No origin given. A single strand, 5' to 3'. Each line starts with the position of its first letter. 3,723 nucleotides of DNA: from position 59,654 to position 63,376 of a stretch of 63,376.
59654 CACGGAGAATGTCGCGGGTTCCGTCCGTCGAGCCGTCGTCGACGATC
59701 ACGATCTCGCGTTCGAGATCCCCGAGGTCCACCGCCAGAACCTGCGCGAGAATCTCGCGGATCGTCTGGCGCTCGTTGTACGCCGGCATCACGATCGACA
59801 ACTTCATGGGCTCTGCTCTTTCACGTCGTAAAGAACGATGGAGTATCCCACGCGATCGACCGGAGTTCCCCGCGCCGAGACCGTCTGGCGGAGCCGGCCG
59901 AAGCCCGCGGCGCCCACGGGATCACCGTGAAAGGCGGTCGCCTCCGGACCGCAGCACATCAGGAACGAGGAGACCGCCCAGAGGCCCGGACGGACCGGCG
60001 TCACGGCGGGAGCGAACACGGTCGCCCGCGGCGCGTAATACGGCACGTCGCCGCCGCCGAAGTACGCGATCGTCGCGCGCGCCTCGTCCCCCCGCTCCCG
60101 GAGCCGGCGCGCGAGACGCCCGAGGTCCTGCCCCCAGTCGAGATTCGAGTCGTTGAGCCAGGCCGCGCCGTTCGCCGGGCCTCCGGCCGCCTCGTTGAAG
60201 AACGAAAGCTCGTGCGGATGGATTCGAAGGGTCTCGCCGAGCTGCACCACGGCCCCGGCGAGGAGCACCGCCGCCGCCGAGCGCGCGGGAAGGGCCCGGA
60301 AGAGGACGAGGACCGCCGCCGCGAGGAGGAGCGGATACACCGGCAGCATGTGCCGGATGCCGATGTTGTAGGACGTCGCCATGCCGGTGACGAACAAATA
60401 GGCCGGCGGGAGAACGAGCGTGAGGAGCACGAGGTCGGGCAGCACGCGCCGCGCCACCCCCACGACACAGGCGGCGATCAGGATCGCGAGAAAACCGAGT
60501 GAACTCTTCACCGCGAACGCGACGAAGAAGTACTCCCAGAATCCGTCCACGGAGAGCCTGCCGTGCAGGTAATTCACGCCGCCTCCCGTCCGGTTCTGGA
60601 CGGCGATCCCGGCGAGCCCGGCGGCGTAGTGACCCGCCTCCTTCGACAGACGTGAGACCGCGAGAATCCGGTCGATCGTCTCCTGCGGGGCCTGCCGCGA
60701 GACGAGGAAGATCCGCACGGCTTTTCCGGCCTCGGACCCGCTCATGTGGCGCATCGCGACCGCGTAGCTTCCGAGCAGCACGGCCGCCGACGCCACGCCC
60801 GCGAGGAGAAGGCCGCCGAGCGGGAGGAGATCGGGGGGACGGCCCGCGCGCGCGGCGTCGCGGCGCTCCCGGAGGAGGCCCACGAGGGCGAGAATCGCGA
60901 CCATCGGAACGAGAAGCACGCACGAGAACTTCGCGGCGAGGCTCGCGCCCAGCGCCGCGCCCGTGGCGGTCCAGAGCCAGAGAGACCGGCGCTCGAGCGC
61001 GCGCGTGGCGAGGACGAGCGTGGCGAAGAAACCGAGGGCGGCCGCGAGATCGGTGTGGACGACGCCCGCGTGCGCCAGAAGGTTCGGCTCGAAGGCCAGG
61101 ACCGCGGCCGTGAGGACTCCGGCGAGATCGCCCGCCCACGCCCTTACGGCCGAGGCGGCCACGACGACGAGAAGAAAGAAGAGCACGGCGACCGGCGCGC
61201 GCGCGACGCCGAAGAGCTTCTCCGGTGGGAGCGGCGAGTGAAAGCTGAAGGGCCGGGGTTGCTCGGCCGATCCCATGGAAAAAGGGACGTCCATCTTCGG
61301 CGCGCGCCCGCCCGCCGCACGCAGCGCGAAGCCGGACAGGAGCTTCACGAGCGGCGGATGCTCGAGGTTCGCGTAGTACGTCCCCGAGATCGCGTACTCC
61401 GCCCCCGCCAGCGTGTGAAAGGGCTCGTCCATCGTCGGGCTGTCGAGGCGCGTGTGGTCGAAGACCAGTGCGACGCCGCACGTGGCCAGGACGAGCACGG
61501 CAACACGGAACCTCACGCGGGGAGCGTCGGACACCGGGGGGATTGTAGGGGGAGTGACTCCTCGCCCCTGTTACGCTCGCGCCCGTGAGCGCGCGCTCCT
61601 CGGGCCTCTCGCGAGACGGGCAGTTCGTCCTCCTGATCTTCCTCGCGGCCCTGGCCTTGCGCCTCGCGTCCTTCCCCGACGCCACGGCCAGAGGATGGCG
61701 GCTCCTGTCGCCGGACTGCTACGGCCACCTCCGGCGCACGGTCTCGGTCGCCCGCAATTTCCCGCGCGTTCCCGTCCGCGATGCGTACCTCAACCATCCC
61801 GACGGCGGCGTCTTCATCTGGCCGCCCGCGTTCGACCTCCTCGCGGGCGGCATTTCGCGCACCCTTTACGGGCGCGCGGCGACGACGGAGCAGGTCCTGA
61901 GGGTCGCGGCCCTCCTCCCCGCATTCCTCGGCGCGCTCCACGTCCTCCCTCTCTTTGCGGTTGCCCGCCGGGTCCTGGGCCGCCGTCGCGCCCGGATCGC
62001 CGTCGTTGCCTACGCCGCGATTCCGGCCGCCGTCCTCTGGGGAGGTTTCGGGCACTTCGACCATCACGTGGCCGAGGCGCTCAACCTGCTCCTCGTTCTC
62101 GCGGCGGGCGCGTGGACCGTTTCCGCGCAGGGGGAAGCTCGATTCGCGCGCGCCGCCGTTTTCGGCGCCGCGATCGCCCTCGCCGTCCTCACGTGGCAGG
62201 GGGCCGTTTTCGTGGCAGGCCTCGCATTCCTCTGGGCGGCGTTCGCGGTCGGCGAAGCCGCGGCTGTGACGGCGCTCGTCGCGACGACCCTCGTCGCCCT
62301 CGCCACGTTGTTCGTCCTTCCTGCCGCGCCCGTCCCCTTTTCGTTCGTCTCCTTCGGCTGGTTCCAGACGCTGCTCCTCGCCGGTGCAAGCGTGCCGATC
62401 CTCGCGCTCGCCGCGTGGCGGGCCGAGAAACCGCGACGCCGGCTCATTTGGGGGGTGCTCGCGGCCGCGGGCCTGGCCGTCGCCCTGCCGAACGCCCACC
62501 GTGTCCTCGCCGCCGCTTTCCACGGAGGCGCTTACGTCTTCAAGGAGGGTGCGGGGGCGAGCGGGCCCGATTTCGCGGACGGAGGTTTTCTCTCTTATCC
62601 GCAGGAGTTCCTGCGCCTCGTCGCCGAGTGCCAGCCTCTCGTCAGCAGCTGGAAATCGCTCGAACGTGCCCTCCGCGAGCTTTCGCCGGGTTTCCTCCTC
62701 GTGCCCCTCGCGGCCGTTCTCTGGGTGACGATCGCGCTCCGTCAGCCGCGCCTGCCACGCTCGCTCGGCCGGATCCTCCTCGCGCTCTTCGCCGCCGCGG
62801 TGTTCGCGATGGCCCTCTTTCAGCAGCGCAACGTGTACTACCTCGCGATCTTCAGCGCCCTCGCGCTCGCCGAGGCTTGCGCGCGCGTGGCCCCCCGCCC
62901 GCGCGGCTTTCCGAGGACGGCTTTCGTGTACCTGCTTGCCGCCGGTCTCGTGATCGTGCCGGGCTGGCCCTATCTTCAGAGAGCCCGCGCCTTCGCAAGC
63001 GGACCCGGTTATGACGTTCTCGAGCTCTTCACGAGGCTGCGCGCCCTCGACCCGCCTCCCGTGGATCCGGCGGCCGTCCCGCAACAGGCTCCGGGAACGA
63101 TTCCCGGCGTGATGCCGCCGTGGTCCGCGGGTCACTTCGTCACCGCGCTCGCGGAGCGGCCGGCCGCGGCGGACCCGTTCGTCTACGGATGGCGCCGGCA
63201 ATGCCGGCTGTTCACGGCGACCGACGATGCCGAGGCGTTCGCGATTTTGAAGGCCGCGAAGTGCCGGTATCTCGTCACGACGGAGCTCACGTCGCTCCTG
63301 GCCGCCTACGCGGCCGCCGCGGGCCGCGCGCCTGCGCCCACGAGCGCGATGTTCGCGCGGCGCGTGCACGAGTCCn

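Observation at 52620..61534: Operon of four lipid-carrier-type glycosylation enzymes (ArnT/PMT-like, GT2-methyltransferase fusion, two YfhO-like) coupled to an M20 peptidase, divergent from the STT3-like gene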

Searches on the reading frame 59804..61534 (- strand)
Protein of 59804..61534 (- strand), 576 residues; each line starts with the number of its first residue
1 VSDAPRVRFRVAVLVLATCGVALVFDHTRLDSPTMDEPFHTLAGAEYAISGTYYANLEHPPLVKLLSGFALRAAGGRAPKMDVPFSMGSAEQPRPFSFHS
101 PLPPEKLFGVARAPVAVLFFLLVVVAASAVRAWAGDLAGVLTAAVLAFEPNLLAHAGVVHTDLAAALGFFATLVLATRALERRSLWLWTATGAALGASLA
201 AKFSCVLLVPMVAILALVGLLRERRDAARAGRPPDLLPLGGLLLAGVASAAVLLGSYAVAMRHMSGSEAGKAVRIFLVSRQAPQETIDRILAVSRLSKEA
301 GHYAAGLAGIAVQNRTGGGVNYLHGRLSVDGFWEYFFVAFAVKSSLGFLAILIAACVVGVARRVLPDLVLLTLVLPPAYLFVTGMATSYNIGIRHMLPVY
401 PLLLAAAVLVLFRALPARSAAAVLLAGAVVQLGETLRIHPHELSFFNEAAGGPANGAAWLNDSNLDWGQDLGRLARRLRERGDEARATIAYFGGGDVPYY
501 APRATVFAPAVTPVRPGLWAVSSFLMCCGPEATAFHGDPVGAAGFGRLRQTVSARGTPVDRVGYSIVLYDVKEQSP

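Call 8: search_protein_families(library=pfam, proteins=[window:59804-61534:-], max_evalue=0.01)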
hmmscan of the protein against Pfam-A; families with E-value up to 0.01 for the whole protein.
window:59804-61534:- (576 aa): 2 families
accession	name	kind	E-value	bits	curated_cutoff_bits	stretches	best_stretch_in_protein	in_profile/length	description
PF02366.24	PMT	-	2.1e-06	28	22.7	1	56-224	42-204/245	Dolichyl-phosphate-mannose-protein mannosyltransferase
PF13231.12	PMT_2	-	6.9e-06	26.8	26.1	1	111-218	24-131/160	Dolichyl-phosphate-mannose-protein mannosyltransferase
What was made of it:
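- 59804..61534 (-): Gene A: 576-aa polytopic GT-C glycosyltransferase of the PMT/PMT_2 (GT39/GT83-like) type. Pfam PMT scores 28.0 bits (cut-off 22.7) and PMT_2 26.8 bits (cut-off 26.1) (call 8).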

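Call 10: search_protein_families(library=ncbifam, proteins=[window:59804-61534:-], max_evalue=0.01)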
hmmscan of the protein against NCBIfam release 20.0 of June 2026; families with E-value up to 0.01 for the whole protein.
window:59804-61534:- (576 aa): 1 family
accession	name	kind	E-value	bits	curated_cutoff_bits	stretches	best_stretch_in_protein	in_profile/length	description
TIGR03663.1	TIGR03663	subfamily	0.0016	17.6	126.25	1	110-229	72-191/435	flippase activity-associated protein Agl23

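Call 49: search_solved_structures(query=window:59804-61534:-, max_evalue=1)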
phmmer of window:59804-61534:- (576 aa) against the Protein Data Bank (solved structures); distinct sequences matched with E-value up to 1: 0.
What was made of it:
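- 59804..61534 (-): There is no PDB sequence hit (call 49).
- On Arn pathway: A has no ArnT match (calls 10, 49).
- Closest known: Arn pathway. Different: A is not detectably ArnT by sequence (call 49).
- A has no sequence hit to ArnT structures (call 49).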

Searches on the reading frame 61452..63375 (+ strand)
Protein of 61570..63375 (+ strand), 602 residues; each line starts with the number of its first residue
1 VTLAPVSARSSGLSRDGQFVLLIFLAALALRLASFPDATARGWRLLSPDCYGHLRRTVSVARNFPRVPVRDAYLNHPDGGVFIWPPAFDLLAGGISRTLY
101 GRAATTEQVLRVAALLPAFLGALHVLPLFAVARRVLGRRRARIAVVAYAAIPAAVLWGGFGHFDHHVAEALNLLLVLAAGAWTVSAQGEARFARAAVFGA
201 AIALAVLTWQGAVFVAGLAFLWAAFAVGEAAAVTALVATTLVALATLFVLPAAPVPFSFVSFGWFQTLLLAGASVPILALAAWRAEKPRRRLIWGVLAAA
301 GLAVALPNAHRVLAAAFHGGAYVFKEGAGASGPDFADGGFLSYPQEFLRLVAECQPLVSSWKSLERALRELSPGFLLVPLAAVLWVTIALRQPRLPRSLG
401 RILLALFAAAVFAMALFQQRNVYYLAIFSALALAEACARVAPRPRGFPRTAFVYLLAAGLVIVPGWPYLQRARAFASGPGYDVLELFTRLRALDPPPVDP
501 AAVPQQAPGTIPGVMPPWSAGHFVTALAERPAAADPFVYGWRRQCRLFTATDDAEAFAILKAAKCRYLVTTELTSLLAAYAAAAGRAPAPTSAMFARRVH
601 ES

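Call 8: search_protein_families(library=pfam, proteins=[window:61452-63014:+], max_evalue=0.01)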
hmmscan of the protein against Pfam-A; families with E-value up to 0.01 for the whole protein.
window:61452-63014:+ (520 aa): 0 families

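Call 10: search_protein_families(library=ncbifam, proteins=[window:61570-63375:+], max_evalue=0.01)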
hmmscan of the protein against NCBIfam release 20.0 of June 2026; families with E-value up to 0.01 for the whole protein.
seq(602 aa): 1 family
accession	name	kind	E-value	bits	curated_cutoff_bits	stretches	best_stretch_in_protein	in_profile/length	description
TIGR04154.1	archaeo_STT3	subfamily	6.6e-53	180.2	450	2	19-436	3-432/831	oligosaccharyl transferase, archaeosortase A system-associated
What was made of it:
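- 61585..63376 (+): STT3/AglB-like GT-C gene, cut off by the window end (about 597 of about 640 codons). TIGR04154 scores 180 bits, below its cut-off of 450 (call 10).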

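Call 11: search_protein_families(library=pfam, proteins=[window:61570-63375:+], max_evalue=1)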
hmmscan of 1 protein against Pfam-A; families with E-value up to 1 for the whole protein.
seq(602 aa): 2 families
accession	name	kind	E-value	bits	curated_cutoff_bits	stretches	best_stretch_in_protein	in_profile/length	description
PF02516.20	STT3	-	1.1e-07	32.2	24.5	1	45-261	29-247/405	Oligosaccharyl transferase STT3, N-terminal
PF22627.1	AglB_core-like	-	9e-07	29.7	27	1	511-572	44-108/111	AglB core domain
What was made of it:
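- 61585..63376 (+): Pfam STT3 1.1e-7 and AglB_core-like 9e-7 (call 11).
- An STT3-like gene is adjacent (calls 10, 11).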
